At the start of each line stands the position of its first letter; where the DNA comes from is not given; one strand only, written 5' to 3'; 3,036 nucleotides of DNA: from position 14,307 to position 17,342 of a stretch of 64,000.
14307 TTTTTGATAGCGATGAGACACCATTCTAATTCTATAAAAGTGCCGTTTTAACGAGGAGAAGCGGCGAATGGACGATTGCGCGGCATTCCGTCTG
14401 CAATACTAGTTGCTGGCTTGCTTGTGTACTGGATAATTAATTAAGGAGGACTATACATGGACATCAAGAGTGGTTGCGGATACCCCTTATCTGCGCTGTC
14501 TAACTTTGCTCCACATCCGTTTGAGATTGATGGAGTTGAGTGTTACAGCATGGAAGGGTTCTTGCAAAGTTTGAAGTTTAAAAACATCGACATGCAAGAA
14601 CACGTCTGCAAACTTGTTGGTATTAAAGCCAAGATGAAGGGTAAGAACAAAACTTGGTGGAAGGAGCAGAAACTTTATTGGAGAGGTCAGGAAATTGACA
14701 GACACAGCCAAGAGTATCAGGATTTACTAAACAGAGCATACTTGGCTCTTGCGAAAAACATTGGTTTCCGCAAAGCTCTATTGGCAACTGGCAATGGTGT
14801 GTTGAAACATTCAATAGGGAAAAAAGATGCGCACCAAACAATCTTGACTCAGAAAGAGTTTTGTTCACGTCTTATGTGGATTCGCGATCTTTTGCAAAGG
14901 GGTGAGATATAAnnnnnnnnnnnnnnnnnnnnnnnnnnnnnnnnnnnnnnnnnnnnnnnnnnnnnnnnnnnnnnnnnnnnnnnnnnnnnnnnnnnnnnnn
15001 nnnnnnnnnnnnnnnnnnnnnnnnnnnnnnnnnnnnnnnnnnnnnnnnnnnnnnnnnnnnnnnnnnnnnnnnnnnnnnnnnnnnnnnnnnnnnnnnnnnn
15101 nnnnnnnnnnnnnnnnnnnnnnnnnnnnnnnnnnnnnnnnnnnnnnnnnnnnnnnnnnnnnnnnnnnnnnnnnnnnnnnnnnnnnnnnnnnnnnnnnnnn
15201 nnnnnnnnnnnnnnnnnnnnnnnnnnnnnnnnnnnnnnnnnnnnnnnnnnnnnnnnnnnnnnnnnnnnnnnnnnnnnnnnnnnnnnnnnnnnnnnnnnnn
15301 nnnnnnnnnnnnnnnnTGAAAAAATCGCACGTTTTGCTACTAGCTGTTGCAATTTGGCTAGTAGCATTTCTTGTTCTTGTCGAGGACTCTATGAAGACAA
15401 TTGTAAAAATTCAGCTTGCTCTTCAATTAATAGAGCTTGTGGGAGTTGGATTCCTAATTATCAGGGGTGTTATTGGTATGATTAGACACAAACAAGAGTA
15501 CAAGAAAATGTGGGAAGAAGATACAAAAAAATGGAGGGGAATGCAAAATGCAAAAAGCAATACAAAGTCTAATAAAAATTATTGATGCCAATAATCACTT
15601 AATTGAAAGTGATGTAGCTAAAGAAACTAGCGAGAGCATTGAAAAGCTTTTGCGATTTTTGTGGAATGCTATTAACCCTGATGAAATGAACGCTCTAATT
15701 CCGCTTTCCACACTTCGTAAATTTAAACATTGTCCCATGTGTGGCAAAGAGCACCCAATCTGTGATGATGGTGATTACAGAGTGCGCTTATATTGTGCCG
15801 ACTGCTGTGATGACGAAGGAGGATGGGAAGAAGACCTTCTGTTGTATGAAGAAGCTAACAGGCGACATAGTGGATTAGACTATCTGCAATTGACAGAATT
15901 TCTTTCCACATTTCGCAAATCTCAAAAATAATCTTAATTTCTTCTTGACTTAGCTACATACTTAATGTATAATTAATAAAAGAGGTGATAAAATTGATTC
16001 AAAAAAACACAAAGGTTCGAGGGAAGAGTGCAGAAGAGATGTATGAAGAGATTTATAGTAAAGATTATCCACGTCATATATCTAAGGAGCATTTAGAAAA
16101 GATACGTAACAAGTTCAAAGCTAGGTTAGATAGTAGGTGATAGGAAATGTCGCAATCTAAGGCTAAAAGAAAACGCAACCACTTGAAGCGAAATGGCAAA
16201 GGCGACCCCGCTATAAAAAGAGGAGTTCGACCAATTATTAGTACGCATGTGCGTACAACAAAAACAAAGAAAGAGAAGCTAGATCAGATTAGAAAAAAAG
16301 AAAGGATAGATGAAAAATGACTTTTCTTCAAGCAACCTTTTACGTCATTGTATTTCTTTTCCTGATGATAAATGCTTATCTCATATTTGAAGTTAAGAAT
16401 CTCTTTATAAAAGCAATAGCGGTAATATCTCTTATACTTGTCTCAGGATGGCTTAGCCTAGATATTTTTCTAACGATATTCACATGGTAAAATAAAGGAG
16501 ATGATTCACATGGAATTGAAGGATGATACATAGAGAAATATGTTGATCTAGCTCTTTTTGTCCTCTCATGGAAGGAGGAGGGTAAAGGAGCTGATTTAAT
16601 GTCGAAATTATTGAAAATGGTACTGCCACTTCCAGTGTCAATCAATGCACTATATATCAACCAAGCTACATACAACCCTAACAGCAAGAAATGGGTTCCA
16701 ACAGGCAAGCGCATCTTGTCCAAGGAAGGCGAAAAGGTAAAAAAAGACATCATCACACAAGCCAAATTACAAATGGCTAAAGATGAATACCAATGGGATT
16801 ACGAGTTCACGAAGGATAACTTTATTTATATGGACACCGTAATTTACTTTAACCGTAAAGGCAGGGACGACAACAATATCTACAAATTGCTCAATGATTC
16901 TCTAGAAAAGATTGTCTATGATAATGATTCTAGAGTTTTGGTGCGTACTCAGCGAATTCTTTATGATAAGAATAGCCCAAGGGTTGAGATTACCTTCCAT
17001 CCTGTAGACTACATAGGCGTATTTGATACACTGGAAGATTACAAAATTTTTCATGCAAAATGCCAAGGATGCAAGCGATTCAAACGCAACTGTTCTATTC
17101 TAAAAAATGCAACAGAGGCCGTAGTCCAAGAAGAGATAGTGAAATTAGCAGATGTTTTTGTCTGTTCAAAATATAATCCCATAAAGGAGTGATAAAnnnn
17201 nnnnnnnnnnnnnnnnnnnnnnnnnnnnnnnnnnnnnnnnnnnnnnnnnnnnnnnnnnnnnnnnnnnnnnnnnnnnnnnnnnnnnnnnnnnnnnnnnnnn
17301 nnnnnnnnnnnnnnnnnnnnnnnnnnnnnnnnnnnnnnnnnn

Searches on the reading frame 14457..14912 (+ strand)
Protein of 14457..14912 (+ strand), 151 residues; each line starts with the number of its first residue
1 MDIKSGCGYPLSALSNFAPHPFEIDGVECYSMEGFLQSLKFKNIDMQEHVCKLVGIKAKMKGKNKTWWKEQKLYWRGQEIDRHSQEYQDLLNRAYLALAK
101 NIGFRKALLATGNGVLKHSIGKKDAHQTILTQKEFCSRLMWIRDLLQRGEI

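Call 12: search_protein_families(library=phrogs, proteins=[window:14457-14912:+], max_evalue=0.0001)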
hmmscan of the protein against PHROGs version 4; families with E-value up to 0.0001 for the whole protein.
window:14457-14912:+ (151 aa): 1 family
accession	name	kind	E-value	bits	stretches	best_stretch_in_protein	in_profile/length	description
phrog_652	-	unknown function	2.2e-48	166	1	1-148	129-275/296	-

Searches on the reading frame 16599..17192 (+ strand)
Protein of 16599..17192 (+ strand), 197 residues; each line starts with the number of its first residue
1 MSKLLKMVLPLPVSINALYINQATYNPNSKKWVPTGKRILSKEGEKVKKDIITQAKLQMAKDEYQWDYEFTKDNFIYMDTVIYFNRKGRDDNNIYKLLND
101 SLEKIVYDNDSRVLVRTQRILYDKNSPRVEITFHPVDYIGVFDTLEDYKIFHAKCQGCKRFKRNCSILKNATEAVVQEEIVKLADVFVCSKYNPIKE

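Call 12: search_protein_families(library=phrogs, proteins=[window:16599-17192:+], max_evalue=0.0001)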
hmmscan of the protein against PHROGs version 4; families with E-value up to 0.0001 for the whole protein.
window:16599-17192:+ (197 aa): 2 families
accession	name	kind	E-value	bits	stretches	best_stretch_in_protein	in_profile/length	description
phrog_34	-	DNA, RNA and nucleotide metabolism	5.7e-25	89.4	1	2-183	72-243/259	RusA-like Holliday junction resolvase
phrog_140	-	DNA, RNA and nucleotide metabolism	8.8e-06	26.5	1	73-162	89-193/219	RusA-like Holliday junction resolvase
